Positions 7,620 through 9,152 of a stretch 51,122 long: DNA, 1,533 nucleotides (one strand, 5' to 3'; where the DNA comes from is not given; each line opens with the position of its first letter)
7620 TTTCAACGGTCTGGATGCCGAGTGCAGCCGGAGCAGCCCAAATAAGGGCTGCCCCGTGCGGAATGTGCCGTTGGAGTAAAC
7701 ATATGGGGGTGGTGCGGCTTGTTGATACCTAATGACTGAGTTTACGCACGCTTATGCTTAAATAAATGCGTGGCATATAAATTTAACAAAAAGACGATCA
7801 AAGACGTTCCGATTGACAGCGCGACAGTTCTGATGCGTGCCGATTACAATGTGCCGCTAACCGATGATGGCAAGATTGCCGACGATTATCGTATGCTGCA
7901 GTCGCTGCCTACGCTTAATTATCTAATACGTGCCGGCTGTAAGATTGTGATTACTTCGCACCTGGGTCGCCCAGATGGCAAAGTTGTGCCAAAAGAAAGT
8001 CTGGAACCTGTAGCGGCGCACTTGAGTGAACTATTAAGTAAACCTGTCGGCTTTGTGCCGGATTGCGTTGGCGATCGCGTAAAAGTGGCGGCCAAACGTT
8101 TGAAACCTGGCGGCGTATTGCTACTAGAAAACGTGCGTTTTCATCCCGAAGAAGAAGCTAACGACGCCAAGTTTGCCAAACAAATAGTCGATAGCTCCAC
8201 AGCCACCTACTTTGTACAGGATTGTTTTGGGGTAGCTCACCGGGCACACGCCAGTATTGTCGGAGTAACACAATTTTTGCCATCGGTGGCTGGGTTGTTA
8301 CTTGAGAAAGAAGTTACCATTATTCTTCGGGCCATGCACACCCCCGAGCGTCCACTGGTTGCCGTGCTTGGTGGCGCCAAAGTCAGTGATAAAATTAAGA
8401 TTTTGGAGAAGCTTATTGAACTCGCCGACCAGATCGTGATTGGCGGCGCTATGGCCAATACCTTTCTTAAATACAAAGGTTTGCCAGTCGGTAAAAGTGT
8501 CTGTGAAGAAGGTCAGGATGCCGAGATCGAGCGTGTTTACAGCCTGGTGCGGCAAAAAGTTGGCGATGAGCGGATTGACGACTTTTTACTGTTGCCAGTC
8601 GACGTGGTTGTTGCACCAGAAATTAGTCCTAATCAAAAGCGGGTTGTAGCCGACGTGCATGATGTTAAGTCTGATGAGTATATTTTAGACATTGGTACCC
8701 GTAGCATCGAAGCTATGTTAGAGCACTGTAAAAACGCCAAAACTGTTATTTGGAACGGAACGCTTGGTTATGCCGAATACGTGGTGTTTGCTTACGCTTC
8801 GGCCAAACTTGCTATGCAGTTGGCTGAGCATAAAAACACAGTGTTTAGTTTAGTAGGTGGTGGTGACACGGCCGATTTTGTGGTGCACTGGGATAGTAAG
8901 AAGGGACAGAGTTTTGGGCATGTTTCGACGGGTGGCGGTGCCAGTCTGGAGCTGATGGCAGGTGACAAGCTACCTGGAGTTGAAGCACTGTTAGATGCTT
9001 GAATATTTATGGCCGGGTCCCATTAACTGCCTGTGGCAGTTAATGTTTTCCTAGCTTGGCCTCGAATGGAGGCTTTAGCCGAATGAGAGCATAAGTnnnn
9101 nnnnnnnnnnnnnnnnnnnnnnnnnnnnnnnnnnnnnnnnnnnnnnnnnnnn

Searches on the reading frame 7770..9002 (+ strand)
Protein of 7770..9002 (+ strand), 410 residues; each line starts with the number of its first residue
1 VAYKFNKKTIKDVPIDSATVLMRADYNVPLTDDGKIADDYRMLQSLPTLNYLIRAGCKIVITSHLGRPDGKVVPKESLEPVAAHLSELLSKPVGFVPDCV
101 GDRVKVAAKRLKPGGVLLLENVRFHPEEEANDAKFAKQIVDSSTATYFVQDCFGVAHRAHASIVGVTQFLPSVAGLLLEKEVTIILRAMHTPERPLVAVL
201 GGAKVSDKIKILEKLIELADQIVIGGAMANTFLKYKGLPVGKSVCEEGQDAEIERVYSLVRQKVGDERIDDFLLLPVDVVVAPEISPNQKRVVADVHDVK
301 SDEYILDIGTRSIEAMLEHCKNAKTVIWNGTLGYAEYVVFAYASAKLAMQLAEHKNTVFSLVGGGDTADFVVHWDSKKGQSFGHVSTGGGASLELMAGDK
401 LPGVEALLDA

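Call 9: search_protein_families(library=pfam, proteins=[window:7770-9002:+], max_evalue=1)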
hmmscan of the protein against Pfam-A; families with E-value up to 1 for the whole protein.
window:7770-9002:+ (410 aa): 1 family
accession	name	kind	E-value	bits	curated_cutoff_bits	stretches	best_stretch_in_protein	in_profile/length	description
PF00162.24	PGK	-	9e-129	430.2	27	1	10-398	1-378/379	Phosphoglycerate kinase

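Call 12: find_encoding_contigs(protein=window:7770-9002:+, flank=4000, max_places=10)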
Protein window:7770-9002:+ (410 aa): 1 contig read that carries it; 1 place shown.
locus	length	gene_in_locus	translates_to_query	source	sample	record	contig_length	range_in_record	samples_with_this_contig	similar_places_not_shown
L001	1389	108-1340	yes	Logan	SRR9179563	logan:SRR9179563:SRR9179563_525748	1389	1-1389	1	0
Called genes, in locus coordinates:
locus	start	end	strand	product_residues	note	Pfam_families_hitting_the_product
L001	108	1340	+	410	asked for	PF00162:PGK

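Call 19: find_homologous_proteins(query=window:7770-9002:+, max_evalue=1e-100)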
Query window:7770-9002:+ (410 aa): 4065 proteins with E <= 1e-100 among 8000 candidates; the best 120 are listed.
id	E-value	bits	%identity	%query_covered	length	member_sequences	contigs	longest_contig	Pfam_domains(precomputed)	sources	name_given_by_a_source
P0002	1.1e-268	909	100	100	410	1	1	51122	PF00162.25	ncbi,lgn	-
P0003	3.8e-222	756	82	100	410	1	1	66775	PF00162.25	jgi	jgi:phosphoglycerate kinase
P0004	7.5e-219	745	81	99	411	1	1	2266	PF00162.25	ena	-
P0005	4.7e-208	709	79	99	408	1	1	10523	PF00162.25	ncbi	-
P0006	4.8e-203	693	76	99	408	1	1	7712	PF00162.25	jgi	jgi:phosphoglycerate kinase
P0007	8.8e-199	679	75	99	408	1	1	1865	PF00162.25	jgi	jgi:phosphoglycerate kinase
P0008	1.7e-196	671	73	99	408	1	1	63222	PF00162.25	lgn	-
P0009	1.0e-195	668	73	99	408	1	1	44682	PF00162.25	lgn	-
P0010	5.3e-195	666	72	99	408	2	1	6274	PF00162.25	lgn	-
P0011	2.8e-190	651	71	99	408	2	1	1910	PF00162.25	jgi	jgi:phosphoglycerate kinase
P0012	1.0e-188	645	71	99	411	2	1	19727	PF00162.25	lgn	-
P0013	3.1e-188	644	70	99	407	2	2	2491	PF00162.25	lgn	-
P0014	5.5e-188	643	70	99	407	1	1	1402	PF00162.25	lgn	-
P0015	9.3e-188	642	70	99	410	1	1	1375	PF00162.25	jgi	jgi:phosphoglycerate kinase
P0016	1.8e-187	641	70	99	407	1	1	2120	PF00162.25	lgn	-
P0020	1.9e-186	638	70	99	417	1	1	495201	PF00162.25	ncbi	-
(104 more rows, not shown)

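Call 20: find_encoding_contigs(protein=P0003, flank=4000, max_places=3)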
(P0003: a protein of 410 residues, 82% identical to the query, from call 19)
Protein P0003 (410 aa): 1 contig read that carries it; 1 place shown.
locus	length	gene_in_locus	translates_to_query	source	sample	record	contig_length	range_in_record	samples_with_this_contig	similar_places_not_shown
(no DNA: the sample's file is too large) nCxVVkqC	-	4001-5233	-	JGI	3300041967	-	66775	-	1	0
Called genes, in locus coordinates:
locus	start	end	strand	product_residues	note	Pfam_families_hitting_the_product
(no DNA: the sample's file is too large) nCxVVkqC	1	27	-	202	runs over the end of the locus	PF00406:ADK, PF13207:AAA_17 (weak)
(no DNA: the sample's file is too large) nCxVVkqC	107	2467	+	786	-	PF01326:PPDK_N, PF00391:PEP-utilizers, PF02896:PEP-utilizers_C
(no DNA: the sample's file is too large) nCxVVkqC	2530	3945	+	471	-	PF00224:PK, PF02887:PK_C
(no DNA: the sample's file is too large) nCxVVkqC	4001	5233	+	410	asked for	PF00162:PGK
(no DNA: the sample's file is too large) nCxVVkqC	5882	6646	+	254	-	PF00121:TIM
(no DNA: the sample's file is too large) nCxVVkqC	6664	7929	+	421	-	-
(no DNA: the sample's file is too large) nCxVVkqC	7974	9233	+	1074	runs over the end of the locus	PF00580:UvrD-helicase, PF01443:Viral_helicase1 (faint), PF13245:AAA_19, PF13604:AAA_30 (faint), PF01079:Hint (weak), PF14890:Intein_splicing, PF13361:UvrD_C, PF13538:UvrD_C_2, +1 more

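Call 21: find_encoding_contigs(protein=P0005, flank=4000, max_places=3)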
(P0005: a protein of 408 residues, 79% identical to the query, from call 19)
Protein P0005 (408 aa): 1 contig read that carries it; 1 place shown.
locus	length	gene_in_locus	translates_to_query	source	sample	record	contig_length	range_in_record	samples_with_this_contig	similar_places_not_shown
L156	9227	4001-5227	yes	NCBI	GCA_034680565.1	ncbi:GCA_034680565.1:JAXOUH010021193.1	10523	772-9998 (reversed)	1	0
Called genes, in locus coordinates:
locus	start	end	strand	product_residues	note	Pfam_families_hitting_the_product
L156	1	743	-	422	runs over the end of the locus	?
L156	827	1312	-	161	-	PF08327:AHSA1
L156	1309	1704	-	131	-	PF05837:CENP-H (weak), PF01022:HTH_5, PF12840:HTH_20, PF08279:HTH_11 (faint)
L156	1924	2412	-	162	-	-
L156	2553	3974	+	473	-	PF00224:PK, PF02887:PK_C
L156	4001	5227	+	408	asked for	PF00162:PGK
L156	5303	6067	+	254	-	PF00121:TIM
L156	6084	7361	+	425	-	-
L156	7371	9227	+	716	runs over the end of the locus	PF00580:UvrD-helicase, PF13245:AAA_19, PF13604:AAA_30 (faint), PF01443:Viral_helicase1 (faint), PF13361:UvrD_C, PF13538:UvrD_C_2, PF21196:PcrA_UvrD_tudor (weak)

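Call 22: find_encoding_contigs(protein=P0006, flank=4000, max_places=3)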
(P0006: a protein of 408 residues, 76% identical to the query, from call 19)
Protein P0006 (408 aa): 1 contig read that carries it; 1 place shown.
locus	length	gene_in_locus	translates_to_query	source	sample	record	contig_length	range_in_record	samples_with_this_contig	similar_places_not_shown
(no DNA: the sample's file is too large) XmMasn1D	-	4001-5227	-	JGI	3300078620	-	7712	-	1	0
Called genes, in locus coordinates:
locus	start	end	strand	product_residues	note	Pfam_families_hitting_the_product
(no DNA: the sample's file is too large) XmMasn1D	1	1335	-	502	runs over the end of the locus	PF07690:MFS_1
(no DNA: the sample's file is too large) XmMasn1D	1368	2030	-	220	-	-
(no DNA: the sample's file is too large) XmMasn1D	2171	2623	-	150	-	-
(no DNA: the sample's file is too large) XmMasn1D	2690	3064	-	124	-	-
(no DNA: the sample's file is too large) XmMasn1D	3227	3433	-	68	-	-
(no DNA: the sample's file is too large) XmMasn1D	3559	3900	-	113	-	-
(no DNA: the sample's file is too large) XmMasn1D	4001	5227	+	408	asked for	PF00162:PGK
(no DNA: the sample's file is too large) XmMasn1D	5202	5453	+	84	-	?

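Call 23: find_encoding_contigs(protein=P0008, flank=4000, max_places=3)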
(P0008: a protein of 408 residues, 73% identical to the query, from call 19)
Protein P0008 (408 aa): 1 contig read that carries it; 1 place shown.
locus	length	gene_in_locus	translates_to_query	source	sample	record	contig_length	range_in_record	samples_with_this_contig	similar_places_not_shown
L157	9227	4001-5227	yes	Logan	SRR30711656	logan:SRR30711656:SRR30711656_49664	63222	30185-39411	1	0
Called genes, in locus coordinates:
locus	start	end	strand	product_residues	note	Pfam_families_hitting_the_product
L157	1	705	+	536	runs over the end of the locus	-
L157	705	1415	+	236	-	-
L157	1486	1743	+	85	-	-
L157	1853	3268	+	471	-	PF00224:PK, PF02887:PK_C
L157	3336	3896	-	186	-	-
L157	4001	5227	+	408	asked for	PF00162:PGK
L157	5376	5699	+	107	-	-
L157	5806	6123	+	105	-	-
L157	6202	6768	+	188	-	-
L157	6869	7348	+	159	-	-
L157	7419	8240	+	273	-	PF00121:TIM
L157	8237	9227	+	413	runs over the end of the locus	-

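Call 53: find_encoding_contigs(protein=P0004, flank=3000, max_places=3)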
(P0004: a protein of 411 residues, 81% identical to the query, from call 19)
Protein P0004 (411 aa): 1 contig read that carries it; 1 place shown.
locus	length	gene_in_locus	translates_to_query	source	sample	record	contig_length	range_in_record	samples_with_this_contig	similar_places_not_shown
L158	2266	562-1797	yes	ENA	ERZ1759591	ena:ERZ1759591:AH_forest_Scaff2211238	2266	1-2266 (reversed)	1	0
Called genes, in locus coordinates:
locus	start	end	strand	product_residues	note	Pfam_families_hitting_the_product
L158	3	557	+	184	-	?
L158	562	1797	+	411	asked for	PF00162:PGK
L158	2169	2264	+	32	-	?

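Call 54: find_encoding_contigs(protein=P0009, flank=3000, max_places=3)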
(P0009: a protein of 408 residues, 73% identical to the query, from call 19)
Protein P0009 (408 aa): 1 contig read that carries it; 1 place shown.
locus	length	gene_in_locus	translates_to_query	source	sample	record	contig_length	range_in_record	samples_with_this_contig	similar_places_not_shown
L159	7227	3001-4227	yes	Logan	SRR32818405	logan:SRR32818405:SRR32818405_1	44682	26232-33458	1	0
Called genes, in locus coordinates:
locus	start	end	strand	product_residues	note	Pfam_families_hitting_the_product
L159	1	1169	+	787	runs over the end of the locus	PF01326:PPDK_N, PF00391:PEP-utilizers, PF02896:PEP-utilizers_C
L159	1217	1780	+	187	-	PF07884:VKOR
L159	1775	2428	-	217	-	PF00027:cNMP_binding, PF13545:HTH_Crp_2, PF00325:Crp (weak)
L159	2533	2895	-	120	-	-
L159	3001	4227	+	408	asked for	PF00162:PGK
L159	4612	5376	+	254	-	PF00121:TIM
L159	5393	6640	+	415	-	-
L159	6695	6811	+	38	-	-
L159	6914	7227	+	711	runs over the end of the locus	PF00580:UvrD-helicase, PF13245:AAA_19, PF13604:AAA_30 (faint), PF01443:Viral_helicase1 (faint), PF13361:UvrD_C, PF13538:UvrD_C_2, PF21196:PcrA_UvrD_tudor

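Call 55: find_encoding_contigs(protein=P0010, flank=3000, max_places=3)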
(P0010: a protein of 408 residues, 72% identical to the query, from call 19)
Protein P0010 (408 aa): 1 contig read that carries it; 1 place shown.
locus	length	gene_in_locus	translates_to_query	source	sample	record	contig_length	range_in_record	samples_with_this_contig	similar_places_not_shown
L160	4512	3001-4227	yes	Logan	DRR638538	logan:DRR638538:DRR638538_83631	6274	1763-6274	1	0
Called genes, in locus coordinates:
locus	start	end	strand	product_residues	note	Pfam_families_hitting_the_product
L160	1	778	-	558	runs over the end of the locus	PF07690:MFS_1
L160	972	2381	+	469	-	PF00224:PK, PF02887:PK_C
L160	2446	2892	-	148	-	-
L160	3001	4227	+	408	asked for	PF00162:PGK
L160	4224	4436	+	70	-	-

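Call 70: list_cluster_members(proteins=[P0002, P0001, P0004])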
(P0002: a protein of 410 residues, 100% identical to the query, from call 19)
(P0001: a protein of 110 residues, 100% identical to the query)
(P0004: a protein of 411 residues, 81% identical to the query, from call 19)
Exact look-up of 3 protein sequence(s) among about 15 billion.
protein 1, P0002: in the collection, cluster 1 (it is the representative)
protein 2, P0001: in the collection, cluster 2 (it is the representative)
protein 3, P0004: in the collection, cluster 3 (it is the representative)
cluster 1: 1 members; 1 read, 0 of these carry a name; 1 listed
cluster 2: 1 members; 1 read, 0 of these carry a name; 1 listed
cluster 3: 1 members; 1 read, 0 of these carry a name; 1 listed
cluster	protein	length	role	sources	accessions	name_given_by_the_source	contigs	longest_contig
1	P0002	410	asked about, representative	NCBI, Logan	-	-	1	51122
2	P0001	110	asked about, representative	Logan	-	-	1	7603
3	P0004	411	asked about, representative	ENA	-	-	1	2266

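Call 72: find_encoding_contigs(protein=P0012, flank=2500, max_places=2)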
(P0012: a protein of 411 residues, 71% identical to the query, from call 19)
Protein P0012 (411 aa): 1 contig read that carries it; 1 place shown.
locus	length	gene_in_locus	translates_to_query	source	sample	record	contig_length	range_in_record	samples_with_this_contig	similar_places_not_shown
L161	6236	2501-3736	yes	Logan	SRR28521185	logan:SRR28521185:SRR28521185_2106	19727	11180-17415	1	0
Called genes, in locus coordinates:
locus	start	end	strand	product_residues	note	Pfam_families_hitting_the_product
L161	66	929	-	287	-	PF07638:Sigma70_ECF (weak), PF04542:Sigma70_r2, PF08281:Sigma70_r4_2, PF04545:Sigma70_r4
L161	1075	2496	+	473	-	PF00224:PK, PF02887:PK_C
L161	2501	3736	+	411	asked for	PF00162:PGK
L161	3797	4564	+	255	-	PF00121:TIM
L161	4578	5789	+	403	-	-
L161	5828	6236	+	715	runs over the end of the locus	PF00580:UvrD-helicase, PF13245:AAA_19, PF13401:AAA_22 (faint), PF13604:AAA_30 (faint), PF01443:Viral_helicase1 (faint), PF13361:UvrD_C, PF13538:UvrD_C_2, PF21196:PcrA_UvrD_tudor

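Call 73: find_encoding_contigs(protein=P0020, flank=2500, max_places=2)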
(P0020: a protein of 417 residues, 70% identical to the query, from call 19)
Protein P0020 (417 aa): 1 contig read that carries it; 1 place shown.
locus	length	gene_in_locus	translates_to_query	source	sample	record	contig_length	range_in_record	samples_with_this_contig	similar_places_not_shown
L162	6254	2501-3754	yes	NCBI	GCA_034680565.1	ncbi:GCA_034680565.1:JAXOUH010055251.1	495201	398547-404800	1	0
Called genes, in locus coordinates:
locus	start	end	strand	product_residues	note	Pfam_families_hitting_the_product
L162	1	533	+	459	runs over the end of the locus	PF00224:PK, PF02887:PK_C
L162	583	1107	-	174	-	-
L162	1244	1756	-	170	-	-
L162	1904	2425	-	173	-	-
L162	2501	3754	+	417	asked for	PF00162:PGK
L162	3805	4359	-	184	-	-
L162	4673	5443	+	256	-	PF00121:TIM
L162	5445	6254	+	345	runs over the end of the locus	-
